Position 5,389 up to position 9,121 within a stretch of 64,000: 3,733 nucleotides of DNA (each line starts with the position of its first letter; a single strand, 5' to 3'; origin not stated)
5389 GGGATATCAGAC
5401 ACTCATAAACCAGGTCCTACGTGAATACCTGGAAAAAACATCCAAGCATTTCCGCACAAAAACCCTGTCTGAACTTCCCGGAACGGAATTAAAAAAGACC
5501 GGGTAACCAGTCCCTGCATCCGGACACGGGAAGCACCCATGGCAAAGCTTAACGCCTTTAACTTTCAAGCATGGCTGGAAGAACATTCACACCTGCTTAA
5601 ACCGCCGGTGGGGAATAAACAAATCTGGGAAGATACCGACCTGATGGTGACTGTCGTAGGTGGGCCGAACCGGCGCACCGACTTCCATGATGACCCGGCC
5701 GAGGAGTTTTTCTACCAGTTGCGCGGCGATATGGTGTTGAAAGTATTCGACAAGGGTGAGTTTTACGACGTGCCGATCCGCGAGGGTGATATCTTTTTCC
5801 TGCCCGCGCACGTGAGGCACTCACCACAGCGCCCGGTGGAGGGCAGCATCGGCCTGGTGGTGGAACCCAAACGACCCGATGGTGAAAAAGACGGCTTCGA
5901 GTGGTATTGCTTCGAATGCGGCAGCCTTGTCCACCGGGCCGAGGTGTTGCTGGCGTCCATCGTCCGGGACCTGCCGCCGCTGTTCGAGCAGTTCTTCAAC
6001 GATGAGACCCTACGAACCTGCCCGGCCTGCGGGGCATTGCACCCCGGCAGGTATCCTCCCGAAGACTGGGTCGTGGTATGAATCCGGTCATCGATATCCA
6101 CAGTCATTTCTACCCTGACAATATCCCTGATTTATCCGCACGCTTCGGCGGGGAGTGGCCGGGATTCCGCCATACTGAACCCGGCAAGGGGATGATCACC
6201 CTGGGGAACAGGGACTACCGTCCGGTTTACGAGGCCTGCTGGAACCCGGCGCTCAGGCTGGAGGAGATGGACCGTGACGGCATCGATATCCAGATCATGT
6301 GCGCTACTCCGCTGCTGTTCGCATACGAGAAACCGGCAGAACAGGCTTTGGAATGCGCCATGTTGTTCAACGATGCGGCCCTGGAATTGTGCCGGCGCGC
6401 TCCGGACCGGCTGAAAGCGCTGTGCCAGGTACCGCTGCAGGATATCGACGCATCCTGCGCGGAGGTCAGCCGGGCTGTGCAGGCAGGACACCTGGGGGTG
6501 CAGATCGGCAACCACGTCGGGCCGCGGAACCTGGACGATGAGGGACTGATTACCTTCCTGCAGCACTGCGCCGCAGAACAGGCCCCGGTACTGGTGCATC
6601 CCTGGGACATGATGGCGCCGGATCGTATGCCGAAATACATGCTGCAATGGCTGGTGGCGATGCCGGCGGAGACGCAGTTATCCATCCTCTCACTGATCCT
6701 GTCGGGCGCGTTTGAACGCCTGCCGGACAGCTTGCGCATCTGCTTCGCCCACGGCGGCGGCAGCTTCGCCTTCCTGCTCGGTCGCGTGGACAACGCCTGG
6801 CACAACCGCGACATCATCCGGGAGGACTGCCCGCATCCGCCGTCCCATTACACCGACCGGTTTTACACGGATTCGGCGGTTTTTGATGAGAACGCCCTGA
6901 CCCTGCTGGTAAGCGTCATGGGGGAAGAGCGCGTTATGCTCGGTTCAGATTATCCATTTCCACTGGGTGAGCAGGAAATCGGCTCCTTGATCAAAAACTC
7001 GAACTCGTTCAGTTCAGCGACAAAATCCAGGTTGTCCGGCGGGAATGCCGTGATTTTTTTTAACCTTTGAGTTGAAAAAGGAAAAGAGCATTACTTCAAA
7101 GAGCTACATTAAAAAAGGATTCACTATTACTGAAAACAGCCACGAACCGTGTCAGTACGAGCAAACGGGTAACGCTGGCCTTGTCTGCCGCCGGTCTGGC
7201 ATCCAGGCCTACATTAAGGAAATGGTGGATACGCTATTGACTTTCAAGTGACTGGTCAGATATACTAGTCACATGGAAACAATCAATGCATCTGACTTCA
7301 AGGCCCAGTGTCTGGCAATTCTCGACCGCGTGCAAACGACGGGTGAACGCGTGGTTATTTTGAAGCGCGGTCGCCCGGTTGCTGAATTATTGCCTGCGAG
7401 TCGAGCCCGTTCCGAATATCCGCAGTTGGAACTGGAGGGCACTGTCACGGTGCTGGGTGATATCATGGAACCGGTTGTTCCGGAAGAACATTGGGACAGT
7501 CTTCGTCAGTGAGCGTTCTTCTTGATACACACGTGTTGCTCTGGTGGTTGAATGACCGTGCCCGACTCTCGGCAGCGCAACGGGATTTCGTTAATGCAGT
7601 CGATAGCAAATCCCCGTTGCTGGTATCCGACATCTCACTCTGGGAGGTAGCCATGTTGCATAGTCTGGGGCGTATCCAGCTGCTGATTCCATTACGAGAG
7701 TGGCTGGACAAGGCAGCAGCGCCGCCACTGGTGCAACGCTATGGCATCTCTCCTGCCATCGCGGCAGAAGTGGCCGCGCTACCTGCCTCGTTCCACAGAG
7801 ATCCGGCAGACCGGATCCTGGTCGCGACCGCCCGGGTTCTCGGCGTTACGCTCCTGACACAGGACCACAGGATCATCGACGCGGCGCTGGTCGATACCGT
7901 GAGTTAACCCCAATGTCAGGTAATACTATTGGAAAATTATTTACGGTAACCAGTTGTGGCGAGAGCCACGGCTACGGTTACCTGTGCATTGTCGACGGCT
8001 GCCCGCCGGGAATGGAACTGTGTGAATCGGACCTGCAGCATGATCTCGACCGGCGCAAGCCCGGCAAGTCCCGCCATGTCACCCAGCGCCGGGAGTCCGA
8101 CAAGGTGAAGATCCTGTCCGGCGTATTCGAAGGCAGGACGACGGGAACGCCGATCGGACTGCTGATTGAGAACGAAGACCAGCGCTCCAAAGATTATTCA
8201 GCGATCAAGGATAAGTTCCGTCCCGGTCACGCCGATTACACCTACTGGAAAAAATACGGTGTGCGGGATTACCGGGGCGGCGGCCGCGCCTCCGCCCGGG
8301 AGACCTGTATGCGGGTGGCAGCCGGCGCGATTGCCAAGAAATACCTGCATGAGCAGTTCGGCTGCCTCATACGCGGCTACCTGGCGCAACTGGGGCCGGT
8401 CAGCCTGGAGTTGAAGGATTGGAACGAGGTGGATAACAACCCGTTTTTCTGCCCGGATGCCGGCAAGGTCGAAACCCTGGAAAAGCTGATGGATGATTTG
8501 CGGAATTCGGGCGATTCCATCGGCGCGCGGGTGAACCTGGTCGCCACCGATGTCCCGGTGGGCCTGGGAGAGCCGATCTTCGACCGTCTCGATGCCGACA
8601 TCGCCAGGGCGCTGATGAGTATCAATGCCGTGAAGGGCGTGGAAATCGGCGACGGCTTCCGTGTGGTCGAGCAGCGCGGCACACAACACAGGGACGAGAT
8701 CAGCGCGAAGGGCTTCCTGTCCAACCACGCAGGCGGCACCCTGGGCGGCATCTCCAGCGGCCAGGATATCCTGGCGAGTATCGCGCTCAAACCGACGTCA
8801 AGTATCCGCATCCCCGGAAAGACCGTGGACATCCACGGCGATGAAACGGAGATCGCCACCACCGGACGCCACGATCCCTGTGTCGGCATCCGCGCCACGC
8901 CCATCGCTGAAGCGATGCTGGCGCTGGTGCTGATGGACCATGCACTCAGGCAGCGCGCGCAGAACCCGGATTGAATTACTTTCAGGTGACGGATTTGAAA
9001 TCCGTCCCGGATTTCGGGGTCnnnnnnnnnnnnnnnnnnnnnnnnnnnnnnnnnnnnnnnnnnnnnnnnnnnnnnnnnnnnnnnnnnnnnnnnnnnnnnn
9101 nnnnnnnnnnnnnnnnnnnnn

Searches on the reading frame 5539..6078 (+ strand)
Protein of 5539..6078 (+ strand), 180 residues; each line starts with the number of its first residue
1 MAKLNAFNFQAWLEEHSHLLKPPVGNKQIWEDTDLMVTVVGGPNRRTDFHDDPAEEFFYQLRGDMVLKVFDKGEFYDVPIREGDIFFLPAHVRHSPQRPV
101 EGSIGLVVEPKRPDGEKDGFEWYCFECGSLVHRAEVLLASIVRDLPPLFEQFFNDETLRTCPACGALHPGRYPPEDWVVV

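Call 17: search_protein_families(library=pfam, proteins=[window:5539-6078:+], max_evalue=0.00001)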
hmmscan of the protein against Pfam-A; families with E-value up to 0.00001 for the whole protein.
window:5539-6078:+ (180 aa): 2 families
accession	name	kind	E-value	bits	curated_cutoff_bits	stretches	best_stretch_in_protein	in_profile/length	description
PF06052.18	3-HAO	-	1.3e-52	177.9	25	1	1-153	1-151/151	3-hydroxyanthranilic acid dioxygenase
PF07883.17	Cupin_2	-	1.9e-06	27.9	27.2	1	43-96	7-56/70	Cupin domain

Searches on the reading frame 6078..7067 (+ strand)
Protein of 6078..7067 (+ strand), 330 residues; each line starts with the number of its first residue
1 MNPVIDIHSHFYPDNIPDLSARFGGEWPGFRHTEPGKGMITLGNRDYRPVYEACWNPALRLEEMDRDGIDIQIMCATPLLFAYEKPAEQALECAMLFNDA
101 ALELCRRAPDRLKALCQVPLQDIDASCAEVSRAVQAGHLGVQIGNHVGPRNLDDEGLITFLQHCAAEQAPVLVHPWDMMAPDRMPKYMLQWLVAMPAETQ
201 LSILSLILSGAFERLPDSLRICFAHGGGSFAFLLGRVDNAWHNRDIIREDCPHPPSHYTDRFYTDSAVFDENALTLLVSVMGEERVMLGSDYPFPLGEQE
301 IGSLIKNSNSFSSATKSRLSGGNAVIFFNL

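Call 17: search_protein_families(library=pfam, proteins=[window:6078-7067:+], max_evalue=0.00001)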
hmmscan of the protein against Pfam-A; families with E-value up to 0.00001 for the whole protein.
window:6078-7067:+ (330 aa): 1 family
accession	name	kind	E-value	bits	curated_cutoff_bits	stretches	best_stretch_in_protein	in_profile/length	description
PF04909.20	Amidohydro_2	-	2.3e-31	110.1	26.4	1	5-329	1-288/289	Amidohydrolase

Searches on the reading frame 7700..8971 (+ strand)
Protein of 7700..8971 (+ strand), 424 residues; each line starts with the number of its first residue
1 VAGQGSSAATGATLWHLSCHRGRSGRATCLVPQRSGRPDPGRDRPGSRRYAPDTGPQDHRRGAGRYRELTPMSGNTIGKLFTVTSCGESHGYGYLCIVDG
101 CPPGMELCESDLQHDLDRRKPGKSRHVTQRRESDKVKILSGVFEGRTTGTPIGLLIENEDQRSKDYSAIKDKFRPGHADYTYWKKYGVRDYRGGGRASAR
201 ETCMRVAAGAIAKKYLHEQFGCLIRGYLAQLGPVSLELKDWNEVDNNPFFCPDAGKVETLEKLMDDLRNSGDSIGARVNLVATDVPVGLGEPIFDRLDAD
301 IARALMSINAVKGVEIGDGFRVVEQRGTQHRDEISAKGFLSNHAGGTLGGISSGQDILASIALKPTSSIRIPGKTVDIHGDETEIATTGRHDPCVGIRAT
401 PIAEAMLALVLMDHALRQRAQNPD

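Call 17: search_protein_families(library=pfam, proteins=[window:7700-8971:+], max_evalue=0.00001)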
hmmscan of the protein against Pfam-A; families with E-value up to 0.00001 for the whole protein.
window:7700-8971:+ (424 aa): 1 family
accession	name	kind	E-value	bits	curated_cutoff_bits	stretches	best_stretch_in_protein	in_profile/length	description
PF01264.26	Chorismate_synt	-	8.1e-135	449.2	27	1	81-416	1-327/327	Chorismate synthase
